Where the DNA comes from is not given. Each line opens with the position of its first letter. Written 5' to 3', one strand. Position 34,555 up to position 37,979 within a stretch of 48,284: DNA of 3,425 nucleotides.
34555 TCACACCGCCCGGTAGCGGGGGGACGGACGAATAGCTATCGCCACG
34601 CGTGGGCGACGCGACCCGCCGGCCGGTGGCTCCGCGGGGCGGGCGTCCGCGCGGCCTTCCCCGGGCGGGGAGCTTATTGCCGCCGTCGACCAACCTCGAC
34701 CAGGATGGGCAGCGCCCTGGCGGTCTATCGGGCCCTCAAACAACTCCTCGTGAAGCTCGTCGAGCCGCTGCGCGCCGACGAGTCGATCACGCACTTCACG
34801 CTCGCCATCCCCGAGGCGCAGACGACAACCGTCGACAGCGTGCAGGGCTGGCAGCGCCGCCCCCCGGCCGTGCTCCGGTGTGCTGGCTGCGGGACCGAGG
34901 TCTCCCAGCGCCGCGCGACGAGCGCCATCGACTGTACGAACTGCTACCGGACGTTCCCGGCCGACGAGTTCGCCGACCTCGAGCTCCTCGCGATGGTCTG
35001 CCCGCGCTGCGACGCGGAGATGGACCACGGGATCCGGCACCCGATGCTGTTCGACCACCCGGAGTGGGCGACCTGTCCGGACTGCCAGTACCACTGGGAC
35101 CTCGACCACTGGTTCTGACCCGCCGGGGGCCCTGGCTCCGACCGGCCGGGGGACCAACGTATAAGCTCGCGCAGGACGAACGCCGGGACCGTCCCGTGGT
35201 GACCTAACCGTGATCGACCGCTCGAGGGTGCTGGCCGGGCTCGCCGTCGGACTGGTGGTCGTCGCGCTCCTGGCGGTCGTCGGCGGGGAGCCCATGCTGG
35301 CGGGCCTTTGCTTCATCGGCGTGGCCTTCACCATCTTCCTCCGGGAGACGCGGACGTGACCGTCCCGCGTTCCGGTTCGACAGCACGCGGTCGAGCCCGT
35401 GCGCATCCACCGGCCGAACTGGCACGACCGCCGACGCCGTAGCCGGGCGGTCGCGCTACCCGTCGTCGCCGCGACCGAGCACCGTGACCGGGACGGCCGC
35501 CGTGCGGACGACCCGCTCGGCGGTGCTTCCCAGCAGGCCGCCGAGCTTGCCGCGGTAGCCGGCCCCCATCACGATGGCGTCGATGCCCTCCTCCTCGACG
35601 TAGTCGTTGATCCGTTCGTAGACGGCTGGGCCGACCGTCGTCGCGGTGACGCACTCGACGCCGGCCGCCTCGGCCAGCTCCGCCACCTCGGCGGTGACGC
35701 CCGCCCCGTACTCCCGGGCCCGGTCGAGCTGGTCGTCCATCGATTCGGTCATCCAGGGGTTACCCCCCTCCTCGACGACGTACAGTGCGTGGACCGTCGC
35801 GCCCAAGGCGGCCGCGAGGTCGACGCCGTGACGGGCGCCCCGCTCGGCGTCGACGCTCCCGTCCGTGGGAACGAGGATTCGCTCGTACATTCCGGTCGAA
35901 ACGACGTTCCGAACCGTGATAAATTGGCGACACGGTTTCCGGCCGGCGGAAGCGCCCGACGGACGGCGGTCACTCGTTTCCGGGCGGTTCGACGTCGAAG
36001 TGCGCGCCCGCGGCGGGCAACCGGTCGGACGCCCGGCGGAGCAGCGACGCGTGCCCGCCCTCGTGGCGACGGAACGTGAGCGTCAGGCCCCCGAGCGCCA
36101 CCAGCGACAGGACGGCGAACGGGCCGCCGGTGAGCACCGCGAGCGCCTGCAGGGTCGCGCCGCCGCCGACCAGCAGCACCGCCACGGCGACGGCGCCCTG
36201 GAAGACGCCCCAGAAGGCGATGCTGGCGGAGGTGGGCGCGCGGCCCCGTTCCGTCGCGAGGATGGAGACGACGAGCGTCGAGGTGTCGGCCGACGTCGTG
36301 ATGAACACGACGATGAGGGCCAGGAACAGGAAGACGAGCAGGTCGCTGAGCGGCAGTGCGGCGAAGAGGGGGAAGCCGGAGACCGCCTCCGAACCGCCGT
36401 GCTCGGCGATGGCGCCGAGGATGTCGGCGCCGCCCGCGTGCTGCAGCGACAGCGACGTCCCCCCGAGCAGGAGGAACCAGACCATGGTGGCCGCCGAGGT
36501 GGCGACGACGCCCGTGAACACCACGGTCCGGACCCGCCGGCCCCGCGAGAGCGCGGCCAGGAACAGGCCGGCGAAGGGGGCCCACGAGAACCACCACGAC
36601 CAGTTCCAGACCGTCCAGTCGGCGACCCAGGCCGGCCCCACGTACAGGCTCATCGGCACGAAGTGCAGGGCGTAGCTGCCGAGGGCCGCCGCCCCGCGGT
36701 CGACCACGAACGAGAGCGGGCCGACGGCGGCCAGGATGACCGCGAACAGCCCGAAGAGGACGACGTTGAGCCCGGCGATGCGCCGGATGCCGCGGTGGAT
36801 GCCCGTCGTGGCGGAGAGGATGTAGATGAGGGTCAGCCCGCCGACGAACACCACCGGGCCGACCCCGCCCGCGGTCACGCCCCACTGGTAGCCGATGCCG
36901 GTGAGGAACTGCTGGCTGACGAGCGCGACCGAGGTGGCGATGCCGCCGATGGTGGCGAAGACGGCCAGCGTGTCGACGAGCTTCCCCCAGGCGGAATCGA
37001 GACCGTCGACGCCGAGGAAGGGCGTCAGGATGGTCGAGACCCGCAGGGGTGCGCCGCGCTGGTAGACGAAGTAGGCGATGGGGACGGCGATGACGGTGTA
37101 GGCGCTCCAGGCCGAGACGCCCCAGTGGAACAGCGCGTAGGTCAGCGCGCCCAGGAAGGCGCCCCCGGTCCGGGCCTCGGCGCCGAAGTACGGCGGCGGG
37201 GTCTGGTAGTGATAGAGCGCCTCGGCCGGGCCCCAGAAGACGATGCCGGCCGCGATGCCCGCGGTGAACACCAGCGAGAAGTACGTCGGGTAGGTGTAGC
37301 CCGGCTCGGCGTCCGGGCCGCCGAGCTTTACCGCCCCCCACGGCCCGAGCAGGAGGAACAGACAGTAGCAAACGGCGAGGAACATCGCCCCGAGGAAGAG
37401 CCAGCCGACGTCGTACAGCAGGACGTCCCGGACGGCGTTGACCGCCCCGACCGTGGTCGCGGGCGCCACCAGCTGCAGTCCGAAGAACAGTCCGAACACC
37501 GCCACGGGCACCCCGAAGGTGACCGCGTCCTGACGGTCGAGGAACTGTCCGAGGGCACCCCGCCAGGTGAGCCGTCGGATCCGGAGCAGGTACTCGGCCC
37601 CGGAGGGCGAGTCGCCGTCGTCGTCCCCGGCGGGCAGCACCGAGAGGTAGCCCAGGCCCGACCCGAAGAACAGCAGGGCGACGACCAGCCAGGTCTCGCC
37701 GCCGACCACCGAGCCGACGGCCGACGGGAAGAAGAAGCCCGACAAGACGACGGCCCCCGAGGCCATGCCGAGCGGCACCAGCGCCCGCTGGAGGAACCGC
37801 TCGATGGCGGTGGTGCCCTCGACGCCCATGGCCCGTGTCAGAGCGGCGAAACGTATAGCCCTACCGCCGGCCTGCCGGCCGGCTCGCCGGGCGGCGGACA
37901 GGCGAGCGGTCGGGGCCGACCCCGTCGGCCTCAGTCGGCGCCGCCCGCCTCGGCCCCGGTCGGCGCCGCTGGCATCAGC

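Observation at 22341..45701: A candidate catabolic island for glycine-betaine-type methylated osmolytes, built from BCCT carriers, two GcvT-fold demethylases, ETF and a complete THF C1-oxidation set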

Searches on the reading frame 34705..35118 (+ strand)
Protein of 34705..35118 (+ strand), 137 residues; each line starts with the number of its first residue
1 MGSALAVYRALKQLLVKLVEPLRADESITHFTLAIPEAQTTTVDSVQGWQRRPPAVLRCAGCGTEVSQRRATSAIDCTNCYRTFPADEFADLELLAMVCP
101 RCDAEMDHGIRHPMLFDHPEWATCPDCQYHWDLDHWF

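Call 10: search_protein_families(library=pfam, proteins=[window:34705-35118:+])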
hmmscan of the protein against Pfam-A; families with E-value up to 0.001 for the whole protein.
window:34705-35118:+ (137 aa): 2 families
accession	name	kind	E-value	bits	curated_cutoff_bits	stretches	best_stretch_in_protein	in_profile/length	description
PF12773.13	DZR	-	0.00016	22.2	27.3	0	77-107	15-35/45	Double zinc ribbon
PF09297.16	Zn_ribbon_NUD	-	0.0009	19.3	24.8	0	59-80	6-27/32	NADH pyrophosphatase zinc ribbon domain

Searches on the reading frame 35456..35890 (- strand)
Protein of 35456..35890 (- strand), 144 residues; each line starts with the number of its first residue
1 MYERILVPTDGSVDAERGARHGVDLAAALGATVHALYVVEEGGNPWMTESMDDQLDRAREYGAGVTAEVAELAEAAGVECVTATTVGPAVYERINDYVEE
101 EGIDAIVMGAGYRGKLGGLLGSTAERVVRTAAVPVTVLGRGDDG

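Call 10: search_protein_families(library=pfam, proteins=[window:35456-35890:-])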
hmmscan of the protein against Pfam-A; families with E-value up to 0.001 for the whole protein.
window:35456-35890:- (144 aa): 1 family
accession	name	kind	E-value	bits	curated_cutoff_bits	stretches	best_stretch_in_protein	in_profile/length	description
PF00582.32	Usp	-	3.1e-30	106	24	1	1-138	1-140/141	Universal stress protein family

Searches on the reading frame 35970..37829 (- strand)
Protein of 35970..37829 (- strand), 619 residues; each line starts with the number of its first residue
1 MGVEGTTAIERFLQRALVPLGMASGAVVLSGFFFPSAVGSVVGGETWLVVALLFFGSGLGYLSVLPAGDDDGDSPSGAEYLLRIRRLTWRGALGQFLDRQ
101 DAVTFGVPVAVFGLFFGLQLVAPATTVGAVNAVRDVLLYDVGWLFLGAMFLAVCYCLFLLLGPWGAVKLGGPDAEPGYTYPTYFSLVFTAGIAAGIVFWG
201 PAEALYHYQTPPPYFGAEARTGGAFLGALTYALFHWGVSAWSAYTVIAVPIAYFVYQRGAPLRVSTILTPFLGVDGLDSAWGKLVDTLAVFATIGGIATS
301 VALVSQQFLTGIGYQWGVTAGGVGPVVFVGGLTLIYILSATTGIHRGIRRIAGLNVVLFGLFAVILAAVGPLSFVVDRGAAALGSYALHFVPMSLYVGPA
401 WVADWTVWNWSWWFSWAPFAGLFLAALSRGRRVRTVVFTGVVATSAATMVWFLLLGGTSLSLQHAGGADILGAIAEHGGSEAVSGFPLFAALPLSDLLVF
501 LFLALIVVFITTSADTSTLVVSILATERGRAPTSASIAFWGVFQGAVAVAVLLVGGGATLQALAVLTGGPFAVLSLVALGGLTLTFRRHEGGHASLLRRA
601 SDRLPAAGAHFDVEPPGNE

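Call 10: search_protein_families(library=pfam, proteins=[window:35970-37829:-])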
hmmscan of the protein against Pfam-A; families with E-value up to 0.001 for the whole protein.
window:35970-37829:- (619 aa): 1 family
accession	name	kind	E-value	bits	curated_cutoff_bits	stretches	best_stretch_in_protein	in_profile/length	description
PF02028.23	BCCT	-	6.7e-129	430.9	27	1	105-586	2-482/485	BCCT, betaine/carnitine/choline family transporter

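Call 13: search_protein_families(library=ncbifam, proteins=[window:35970-37829:-])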
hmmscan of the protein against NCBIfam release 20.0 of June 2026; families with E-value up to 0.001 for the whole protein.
window:35970-37829:- (619 aa): 5 families
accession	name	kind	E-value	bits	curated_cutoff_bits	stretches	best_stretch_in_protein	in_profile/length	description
NF047988.1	betaine_BCCT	equivalog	3.6e-106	355.6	650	1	107-580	5-475/483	glycine betaine uptake BCCT transporter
TIGR00842.1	bcct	subfamily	7.2e-99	331.6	407.55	1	142-585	1-448/452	BCCT family transporter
NF007399.1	PRK09928.1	subfamily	3.9e-63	213.5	695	1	114-599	25-511/675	choline BCCT transporter BetT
NF007412.0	PRK09950.1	equivalog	2.1e-58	198.2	647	1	135-583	43-493/536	BCCT family transporter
NF002887.1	PRK03356.1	equivalog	4.8e-57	193.8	541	1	109-577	18-487/497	L-carnitine/gamma-butyrobetaine antiporter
